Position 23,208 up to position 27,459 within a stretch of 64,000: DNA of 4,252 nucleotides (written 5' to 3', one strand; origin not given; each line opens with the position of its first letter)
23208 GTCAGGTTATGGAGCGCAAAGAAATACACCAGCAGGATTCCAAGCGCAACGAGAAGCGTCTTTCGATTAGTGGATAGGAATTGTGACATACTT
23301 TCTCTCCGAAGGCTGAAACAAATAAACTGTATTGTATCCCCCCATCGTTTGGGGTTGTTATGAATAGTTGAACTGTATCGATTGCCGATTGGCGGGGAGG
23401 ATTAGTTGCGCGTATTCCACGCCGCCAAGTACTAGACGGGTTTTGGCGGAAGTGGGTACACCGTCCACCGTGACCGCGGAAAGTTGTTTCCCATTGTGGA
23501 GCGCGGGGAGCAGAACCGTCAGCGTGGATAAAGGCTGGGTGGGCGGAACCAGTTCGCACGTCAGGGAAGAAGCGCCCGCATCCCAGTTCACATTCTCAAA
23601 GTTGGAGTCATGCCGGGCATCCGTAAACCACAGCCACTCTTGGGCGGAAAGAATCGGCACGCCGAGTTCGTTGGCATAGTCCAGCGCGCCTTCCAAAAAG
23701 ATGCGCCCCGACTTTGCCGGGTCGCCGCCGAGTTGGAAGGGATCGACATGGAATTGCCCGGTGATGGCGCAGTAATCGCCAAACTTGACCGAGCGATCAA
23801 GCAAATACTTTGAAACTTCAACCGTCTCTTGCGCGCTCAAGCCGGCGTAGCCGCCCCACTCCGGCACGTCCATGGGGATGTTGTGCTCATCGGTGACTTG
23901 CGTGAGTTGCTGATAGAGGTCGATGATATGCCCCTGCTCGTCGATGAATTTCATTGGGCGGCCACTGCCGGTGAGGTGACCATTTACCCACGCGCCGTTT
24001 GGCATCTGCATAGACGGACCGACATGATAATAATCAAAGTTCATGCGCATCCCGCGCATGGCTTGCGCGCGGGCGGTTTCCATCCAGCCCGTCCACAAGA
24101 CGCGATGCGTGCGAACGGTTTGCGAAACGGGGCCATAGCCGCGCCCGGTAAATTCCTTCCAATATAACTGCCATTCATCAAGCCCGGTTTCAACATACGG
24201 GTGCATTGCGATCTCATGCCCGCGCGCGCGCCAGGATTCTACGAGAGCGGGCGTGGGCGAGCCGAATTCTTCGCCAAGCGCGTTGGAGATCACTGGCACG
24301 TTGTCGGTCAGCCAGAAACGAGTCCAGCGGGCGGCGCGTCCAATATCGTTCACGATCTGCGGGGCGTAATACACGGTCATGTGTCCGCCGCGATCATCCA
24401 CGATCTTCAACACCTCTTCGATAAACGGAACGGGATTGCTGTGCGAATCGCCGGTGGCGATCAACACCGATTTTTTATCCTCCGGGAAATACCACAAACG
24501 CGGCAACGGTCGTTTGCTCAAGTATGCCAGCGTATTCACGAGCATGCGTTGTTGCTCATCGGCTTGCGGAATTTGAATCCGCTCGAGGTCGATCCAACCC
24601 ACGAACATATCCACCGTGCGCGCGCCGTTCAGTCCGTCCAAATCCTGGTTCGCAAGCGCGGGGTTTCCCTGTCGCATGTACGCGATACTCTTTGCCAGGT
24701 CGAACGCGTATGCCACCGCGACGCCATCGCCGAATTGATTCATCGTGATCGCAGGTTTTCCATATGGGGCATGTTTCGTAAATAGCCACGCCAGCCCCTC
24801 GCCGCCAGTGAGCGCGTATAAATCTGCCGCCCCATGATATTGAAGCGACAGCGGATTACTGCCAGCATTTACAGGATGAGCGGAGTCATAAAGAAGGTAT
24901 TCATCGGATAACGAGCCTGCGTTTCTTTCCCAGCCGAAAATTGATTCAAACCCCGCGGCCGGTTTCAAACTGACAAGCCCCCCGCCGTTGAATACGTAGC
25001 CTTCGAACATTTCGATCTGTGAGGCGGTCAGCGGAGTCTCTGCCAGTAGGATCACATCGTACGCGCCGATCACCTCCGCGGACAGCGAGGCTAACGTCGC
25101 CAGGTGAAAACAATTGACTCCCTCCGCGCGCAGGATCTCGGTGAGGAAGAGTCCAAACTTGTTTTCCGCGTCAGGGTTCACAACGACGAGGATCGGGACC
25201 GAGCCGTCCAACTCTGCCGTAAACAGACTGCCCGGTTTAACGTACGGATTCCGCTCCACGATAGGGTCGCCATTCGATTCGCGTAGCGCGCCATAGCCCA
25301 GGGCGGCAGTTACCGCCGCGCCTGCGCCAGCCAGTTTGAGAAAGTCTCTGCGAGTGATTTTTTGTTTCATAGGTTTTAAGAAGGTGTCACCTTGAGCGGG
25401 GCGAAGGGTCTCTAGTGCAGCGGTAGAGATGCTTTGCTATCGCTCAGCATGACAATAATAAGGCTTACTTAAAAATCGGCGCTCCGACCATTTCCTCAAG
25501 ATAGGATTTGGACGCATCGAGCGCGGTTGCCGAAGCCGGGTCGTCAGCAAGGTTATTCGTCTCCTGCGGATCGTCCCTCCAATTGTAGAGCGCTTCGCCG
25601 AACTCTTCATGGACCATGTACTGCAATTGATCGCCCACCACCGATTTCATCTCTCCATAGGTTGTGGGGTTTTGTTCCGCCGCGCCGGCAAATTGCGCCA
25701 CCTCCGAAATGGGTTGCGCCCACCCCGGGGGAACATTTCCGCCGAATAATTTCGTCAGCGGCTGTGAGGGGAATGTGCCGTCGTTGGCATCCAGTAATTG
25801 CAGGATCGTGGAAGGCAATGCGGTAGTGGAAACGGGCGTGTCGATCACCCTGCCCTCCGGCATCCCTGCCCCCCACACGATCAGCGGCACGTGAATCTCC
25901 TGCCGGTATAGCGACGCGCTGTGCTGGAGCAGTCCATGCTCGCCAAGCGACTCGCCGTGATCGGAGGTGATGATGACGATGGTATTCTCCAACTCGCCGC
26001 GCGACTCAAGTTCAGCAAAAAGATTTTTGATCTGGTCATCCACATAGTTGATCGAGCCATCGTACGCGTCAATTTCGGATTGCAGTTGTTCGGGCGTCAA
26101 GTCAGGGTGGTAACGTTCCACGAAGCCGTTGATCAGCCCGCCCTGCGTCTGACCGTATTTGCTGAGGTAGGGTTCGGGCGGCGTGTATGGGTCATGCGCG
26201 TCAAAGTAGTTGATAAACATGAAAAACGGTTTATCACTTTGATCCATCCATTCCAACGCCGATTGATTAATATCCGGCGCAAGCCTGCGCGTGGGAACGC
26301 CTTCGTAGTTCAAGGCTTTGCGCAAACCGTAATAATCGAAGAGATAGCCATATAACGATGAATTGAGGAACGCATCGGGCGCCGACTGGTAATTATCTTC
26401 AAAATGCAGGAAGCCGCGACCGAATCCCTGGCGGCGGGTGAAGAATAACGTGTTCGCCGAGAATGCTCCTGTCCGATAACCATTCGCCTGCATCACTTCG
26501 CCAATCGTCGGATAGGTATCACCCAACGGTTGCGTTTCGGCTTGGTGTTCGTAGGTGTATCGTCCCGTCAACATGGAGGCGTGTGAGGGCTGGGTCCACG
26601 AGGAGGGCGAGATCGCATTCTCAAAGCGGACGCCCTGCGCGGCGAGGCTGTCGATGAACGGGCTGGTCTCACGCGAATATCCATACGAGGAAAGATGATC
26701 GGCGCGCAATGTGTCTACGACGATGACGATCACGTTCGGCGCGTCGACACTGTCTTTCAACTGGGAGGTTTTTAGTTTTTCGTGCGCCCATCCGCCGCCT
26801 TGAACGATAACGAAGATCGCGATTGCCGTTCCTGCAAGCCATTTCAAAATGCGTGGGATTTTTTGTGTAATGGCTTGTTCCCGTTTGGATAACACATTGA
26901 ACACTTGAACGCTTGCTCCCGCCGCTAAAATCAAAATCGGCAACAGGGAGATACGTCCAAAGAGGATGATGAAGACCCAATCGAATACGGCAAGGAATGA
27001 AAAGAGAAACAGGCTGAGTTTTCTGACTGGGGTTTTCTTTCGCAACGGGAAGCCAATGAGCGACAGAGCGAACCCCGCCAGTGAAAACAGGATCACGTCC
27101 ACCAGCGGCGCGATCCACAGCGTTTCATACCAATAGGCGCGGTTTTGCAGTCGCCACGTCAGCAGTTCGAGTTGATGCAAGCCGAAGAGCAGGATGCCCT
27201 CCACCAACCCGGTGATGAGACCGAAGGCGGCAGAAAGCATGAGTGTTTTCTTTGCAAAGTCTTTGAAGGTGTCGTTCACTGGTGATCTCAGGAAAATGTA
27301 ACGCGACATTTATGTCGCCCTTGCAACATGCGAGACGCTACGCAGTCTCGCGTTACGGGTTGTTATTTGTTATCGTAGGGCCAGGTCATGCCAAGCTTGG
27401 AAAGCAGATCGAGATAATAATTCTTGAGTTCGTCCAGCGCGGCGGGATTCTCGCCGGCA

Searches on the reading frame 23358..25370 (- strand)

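Call 71: search_protein_families(library=pfam, proteins=[window:23358-25370:-], max_evalue=0.0001)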
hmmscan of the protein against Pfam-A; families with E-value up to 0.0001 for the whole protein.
window:23358-25370:- (670 aa): 1 family
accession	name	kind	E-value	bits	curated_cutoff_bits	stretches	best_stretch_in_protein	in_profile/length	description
PF10518.14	TAT_signal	-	3.9e-05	23.8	22.7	1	4-23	1-20/21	TAT (twin-arginine translocation) pathway signal sequence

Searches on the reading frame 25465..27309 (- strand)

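Call 71: search_protein_families(library=pfam, proteins=[window:25465-27309:-], max_evalue=0.0001)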
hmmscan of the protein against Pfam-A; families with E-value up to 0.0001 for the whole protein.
window:25465-27309:- (614 aa): 4 families
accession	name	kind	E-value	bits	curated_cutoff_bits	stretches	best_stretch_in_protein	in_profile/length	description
PF00884.28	Sulfatase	-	7.6e-63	213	25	1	191-507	1-300/301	Sulfatase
PF01663.27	Phosphodiest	-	5e-14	53.1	23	1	193-255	1-60/342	Type I phosphodiesterase / nucleotide pyrophosphatase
PF02995.22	DUF229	-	1e-05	24.9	25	0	421-458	311-348/496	Protein of unknown function (DUF229)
PF04185.19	Phosphoesterase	-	7.7e-05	22.4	23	0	210-504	101-351/356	Phosphoesterase family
